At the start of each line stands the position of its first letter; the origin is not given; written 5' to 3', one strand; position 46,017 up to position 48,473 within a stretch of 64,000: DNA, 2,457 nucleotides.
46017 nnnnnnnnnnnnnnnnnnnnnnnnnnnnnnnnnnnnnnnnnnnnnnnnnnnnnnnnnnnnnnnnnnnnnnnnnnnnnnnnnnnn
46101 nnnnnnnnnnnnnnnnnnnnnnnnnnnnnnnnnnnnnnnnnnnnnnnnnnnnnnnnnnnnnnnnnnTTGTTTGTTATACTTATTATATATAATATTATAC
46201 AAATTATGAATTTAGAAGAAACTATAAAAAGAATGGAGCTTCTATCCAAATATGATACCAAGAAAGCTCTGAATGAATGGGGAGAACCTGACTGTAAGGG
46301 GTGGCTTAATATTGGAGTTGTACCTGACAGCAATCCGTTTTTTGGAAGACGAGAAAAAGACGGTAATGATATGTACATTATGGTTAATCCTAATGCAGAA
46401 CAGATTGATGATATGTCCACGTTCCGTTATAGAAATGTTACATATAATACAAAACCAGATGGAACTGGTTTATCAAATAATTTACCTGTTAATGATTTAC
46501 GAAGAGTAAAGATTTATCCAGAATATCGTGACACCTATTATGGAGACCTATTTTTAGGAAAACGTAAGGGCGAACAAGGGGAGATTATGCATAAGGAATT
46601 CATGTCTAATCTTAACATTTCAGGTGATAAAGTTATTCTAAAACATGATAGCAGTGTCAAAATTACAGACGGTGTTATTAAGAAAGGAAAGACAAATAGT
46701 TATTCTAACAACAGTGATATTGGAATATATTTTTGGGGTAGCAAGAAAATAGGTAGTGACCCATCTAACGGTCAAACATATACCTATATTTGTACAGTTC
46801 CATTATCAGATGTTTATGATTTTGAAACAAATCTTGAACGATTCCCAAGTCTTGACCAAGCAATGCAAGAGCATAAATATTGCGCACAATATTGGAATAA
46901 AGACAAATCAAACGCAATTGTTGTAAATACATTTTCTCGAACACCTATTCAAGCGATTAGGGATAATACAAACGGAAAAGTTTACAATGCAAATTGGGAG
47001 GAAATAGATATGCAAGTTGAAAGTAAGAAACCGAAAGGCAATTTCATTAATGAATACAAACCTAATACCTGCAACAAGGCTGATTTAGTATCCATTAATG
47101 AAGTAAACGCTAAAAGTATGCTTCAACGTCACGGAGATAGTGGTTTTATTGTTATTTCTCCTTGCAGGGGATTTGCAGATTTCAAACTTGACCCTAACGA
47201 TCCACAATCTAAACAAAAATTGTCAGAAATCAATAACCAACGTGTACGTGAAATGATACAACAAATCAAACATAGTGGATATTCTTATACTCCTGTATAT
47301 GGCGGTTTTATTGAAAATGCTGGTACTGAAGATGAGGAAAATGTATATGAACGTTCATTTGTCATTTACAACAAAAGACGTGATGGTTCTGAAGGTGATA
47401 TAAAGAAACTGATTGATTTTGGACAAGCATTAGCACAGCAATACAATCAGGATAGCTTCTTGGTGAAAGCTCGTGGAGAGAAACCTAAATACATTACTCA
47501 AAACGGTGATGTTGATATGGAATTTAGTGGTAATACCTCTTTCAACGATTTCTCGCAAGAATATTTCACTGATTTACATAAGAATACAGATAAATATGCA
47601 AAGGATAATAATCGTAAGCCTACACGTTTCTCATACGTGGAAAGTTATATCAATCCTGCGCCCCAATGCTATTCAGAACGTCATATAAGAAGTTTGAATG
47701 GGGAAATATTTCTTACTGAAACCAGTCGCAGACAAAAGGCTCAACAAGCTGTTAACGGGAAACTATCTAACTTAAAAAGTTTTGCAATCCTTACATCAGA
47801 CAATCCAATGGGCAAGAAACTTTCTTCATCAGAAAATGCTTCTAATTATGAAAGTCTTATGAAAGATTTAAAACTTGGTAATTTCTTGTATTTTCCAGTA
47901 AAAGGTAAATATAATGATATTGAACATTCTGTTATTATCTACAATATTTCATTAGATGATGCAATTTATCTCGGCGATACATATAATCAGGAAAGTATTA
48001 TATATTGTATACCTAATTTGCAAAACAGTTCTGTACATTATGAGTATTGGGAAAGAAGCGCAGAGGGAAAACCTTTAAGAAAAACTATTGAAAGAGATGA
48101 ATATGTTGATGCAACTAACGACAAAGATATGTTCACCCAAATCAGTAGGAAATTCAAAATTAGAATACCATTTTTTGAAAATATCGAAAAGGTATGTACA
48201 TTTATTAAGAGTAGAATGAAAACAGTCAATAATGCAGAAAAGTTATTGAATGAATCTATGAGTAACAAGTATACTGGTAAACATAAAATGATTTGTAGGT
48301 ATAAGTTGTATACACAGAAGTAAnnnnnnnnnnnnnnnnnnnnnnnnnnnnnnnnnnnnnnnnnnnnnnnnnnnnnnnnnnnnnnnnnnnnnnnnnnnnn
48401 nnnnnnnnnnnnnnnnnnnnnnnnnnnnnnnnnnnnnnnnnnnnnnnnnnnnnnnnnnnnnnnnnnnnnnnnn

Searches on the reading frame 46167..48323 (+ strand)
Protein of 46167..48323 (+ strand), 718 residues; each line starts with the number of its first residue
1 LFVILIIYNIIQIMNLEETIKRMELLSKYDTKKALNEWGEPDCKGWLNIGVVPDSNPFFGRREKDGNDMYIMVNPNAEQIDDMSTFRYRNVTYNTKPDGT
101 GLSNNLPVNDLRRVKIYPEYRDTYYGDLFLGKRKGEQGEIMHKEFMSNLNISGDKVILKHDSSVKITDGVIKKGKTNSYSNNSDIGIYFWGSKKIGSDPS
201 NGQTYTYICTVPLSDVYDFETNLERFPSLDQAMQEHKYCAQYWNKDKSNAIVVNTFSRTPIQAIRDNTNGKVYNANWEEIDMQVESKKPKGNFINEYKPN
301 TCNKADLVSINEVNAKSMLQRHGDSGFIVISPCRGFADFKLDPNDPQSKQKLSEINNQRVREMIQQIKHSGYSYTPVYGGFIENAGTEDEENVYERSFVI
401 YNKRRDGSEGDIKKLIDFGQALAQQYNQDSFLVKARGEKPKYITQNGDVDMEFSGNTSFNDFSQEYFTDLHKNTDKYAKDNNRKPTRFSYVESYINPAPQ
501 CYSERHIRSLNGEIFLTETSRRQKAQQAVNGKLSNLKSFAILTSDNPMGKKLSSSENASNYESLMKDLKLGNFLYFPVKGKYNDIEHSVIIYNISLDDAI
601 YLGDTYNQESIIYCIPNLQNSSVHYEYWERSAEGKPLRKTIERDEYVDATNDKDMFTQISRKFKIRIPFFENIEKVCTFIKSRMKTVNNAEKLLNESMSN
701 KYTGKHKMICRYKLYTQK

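Call 10: search_protein_families(library=pfam, proteins=[window:46167-48323:+])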
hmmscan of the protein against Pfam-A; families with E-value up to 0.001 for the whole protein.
window:46167-48323:+ (718 aa): 2 families
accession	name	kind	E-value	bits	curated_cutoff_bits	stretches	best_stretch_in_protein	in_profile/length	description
PF11697.13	DUF3293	-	1.4e-14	54.9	25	1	542-611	1-73/73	Protein of unknown function (DUF3293)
PF23780.1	S-AdoMet_lyase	-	1.5e-09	38.3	28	1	353-456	12-106/133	S-Adenosylmethionine lyase family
